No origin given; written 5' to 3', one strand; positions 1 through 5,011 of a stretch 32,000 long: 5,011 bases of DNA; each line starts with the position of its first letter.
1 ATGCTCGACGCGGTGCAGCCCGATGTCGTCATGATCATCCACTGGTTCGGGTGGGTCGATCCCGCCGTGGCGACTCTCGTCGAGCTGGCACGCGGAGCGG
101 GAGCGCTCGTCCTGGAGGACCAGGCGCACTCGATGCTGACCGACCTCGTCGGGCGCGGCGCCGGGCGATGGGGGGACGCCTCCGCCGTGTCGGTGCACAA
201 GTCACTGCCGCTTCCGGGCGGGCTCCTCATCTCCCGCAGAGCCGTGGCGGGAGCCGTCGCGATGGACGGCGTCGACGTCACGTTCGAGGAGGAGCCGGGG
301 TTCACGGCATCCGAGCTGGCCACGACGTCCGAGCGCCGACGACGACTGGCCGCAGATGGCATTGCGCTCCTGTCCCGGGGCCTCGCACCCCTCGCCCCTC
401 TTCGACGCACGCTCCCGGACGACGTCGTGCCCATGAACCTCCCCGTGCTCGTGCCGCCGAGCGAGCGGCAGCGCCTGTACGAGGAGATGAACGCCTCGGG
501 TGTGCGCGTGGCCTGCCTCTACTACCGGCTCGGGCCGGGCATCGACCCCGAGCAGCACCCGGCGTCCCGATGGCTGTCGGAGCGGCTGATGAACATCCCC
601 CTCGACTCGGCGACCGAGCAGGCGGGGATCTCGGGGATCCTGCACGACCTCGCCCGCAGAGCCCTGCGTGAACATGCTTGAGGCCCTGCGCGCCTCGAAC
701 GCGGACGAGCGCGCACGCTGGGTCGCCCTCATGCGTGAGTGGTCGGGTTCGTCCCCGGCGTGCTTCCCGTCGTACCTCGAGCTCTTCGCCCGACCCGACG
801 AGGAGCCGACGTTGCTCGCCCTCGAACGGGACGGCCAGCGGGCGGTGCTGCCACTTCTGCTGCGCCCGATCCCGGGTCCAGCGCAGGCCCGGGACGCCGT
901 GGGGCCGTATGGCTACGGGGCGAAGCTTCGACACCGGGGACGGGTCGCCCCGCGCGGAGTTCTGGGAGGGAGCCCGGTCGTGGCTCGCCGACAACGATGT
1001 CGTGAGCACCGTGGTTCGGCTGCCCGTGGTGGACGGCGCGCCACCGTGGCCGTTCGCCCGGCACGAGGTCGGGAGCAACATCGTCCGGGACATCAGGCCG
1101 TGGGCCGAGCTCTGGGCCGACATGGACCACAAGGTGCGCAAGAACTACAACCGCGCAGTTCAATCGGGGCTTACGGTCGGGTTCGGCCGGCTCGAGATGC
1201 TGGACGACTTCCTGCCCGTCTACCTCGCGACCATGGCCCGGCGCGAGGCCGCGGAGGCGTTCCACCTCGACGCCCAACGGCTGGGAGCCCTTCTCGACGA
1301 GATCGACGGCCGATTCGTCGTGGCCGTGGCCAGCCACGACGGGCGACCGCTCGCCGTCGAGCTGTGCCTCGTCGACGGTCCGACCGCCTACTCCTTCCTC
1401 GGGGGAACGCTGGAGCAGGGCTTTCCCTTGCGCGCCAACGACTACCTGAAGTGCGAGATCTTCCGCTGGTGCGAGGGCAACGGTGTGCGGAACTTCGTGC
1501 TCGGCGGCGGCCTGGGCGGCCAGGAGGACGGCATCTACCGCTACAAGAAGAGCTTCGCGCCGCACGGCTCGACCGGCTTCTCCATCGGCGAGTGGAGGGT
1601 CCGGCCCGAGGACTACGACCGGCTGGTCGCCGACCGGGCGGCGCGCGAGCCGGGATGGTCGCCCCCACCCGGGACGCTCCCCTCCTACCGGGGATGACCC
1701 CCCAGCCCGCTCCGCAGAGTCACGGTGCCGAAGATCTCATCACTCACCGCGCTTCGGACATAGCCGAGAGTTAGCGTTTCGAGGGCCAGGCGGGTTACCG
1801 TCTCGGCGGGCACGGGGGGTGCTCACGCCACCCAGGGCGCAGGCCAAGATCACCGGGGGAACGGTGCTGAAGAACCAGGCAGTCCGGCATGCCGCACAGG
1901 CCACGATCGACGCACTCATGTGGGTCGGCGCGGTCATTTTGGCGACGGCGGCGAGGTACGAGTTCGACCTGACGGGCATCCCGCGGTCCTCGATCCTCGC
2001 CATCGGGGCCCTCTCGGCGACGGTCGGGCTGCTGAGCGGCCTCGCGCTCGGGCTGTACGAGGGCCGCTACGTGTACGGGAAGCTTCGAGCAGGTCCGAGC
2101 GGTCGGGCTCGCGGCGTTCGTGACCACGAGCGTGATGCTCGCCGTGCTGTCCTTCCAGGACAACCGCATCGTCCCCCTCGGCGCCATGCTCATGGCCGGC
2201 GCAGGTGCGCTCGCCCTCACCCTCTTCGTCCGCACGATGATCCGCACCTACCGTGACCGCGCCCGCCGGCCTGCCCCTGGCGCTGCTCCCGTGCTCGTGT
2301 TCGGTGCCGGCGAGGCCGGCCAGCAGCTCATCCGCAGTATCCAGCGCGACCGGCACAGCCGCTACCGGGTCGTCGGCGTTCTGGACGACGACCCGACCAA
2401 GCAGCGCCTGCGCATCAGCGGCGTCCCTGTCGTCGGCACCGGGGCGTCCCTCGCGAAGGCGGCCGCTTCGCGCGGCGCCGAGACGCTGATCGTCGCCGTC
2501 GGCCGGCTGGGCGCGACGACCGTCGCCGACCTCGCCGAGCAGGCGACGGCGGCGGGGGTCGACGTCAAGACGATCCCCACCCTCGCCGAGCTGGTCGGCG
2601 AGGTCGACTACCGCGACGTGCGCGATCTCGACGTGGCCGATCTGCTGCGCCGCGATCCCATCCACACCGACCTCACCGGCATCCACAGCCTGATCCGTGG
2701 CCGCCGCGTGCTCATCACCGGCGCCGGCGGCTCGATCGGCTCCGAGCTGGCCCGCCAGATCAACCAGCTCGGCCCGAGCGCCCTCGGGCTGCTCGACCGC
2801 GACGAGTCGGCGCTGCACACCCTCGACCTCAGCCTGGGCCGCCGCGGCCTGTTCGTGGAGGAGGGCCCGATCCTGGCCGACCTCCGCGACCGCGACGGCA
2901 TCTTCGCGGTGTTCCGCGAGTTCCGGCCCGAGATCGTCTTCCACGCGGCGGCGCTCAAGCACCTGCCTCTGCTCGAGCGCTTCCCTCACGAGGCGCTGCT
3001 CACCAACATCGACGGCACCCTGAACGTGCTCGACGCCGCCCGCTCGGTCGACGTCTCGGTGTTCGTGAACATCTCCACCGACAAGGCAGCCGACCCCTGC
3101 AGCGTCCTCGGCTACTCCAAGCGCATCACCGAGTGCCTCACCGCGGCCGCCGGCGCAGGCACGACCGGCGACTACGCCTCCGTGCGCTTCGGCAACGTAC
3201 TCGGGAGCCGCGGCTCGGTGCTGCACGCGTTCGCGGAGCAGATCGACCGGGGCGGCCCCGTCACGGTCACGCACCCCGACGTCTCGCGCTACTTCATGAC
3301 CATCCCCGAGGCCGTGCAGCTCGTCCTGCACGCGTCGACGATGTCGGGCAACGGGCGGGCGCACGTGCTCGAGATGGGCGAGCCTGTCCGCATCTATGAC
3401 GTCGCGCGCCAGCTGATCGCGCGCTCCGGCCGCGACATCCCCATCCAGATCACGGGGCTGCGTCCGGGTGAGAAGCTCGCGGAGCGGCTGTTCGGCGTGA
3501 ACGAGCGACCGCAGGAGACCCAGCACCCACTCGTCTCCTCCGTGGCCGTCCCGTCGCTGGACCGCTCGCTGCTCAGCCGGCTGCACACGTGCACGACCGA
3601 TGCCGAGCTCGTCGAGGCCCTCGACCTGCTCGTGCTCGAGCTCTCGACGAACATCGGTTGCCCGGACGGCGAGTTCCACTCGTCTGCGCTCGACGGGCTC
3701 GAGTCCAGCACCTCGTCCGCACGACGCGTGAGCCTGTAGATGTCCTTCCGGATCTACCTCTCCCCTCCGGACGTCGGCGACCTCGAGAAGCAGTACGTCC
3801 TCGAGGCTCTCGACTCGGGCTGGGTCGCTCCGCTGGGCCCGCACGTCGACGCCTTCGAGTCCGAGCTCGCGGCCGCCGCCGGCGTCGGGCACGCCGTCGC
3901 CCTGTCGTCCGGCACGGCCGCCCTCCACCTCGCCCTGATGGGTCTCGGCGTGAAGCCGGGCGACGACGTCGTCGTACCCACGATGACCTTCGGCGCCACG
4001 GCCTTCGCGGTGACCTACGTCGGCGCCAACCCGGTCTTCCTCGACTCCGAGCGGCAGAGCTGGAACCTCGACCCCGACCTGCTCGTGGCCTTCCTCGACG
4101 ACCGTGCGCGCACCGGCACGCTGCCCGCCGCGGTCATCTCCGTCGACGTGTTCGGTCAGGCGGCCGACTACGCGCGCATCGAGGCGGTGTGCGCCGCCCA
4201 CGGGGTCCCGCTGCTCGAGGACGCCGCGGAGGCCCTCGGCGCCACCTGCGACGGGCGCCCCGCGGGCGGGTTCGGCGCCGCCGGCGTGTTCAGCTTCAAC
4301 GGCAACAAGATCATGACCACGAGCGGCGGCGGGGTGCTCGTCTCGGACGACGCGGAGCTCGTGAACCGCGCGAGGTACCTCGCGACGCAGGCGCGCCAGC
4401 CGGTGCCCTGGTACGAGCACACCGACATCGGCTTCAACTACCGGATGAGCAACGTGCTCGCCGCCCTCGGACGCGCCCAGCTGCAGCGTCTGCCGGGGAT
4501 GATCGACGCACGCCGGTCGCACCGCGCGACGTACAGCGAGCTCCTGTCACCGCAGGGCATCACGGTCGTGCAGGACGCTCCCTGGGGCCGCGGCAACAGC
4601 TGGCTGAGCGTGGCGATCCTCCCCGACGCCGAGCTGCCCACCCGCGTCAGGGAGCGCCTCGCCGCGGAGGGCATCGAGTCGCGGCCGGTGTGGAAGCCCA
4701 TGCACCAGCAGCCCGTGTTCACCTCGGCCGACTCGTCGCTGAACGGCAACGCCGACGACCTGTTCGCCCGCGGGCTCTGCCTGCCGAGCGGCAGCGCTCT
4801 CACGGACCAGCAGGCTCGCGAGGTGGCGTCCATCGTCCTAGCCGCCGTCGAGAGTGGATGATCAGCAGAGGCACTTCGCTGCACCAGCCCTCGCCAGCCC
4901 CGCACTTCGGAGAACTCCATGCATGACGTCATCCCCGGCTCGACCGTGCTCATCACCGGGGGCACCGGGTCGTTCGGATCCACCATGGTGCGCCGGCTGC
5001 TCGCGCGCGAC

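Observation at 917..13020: Every AAGCTT site in the window lies exactly at a +1 frameshift, inside the same 9-mer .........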

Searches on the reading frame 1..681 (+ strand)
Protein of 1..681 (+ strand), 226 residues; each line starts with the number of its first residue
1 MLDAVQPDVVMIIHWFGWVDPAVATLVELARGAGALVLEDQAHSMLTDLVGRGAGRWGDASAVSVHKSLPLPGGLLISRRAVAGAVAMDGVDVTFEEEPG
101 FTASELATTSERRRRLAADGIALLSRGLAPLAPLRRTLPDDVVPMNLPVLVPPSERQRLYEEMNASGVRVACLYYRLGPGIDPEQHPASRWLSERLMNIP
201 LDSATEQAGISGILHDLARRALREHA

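Call 11: search_protein_families(library=pfam, proteins=[window:1-681:+], max_evalue=0.01)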
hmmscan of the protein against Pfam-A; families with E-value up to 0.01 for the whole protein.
window:1-681:+ (226 aa): 1 family
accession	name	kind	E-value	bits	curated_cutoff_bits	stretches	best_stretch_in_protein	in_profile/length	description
PF01041.23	DegT_DnrJ_EryC1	-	1.4e-07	31.6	19.8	1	9-67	115-172/360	DegT/DnrJ/EryC1/StrS aminotransferase family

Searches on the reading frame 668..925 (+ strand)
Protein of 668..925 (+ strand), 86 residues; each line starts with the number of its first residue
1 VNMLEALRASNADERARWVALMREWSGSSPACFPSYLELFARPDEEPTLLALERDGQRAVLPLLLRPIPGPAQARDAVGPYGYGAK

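Call 11: search_protein_families(library=pfam, proteins=[window:668-925:+], max_evalue=0.01)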
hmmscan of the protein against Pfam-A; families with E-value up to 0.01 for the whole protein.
window:668-925:+ (86 aa): 0 families

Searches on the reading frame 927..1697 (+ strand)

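Call 11: search_protein_families(library=pfam, proteins=[window:927-1697:+], max_evalue=0.01)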
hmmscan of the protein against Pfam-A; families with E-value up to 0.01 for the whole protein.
window:927-1697:+ (256 aa): 2 families
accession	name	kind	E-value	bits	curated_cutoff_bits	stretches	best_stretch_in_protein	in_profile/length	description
PF13480.13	Acetyltransf_6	-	1.6e-14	54.7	22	1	69-208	2-143/143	Acetyltransferase (GNAT) domain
PF02388.22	FemAB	-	7.9e-08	32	24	1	61-107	165-211/406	FemAB family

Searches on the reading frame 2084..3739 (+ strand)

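Call 11: search_protein_families(library=pfam, proteins=[window:2084-3739:+], max_evalue=0.01)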
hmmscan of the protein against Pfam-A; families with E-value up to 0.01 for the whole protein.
window:2084-3739:+ (551 aa): 13 families
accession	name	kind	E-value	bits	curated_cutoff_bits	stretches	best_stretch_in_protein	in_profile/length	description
PF02719.21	Polysacc_synt_2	-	2.5e-94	316.2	20.2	1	209-484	1-288/293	Polysaccharide biosynthesis protein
PF01370.27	Epimerase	-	1.7e-22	80.5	20.9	1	209-423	1-230/240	NAD dependent epimerase/dehydratase family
PF13727.12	CoA_binding_3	-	8.4e-13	49.1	25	1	11-165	28-175/175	CoA-binding domain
PF16363.11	GDP_Man_Dehyd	-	1.4e-12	48.2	27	1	210-333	1-130/332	GDP-mannose 4,6 dehydratase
PF04321.23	RmlD_sub_bind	-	1.2e-11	44.7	27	1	208-334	2-103/287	RmlD substrate binding domain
PF01073.25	3Beta_HSD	-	3.4e-06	26.7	22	1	210-338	1-122/280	3-beta hydroxysteroid dehydrogenase/isomerase family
PF00106.31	adh_short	-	3.7e-05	23.7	26.6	0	208-279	2-70/195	short chain dehydrogenase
PF17836.7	PglD_N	-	0.00042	21.2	23.4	1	70-140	2-66/78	PglD N-terminal domain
PF08659.16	KR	-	0.00042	20.7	22.6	0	209-331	3-135/180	KR domain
PF02254.24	TrkA_N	-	0.00049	20.8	23.8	0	70-140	1-71/116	TrkA-N domain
PF01408.29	GFO_IDH_MocA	-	0.00068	20.8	24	0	70-161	3-89/120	Oxidoreductase family, NAD-binding Rossmann fold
PF02629.25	CoA_binding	-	0.0011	20.1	22.3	1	69-160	5-89/97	CoA binding domain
PF03447.22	NAD_binding_3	-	0.0061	17.7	24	0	74-164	1-88/116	Homoserine dehydrogenase, NAD binding domain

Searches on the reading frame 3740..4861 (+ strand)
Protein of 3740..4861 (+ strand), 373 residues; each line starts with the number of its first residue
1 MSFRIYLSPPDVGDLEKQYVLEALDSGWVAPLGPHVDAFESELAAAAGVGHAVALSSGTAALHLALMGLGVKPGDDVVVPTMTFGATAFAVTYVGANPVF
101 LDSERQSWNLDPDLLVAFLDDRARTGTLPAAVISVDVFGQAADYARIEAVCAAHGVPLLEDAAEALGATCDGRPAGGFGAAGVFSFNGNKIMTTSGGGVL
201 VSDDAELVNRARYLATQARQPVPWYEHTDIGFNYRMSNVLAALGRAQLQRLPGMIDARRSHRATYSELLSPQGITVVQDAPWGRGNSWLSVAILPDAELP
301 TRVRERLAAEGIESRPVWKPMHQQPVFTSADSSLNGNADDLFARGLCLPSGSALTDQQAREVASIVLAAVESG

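Call 9: find_encoding_contigs(protein=window:3740-4861:+, flank=10000, max_places=10)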
Protein window:3740-4861:+ (373 aa): no gene with exactly this product is on record in the collection.

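Call 11: search_protein_families(library=pfam, proteins=[window:3740-4861:+], max_evalue=0.01)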
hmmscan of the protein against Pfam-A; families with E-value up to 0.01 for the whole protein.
window:3740-4861:+ (373 aa): 4 families
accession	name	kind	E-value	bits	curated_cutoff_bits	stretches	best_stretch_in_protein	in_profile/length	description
PF01041.23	DegT_DnrJ_EryC1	-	3.3e-96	323.1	19.8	1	13-366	4-359/360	DegT/DnrJ/EryC1/StrS aminotransferase family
PF00155.27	Aminotran_1_2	-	3.2e-06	27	19.7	1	35-160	42-184/361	Aminotransferase class I and II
PF01053.26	Cys_Met_Meta_PP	-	5.8e-06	25.6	27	1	34-93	52-110/381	Cys/Met metabolism PLP-dependent enzyme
PF01212.27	Beta_elim_lyase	-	8e-06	25.8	27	1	34-277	32-238/288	Beta-eliminating lyase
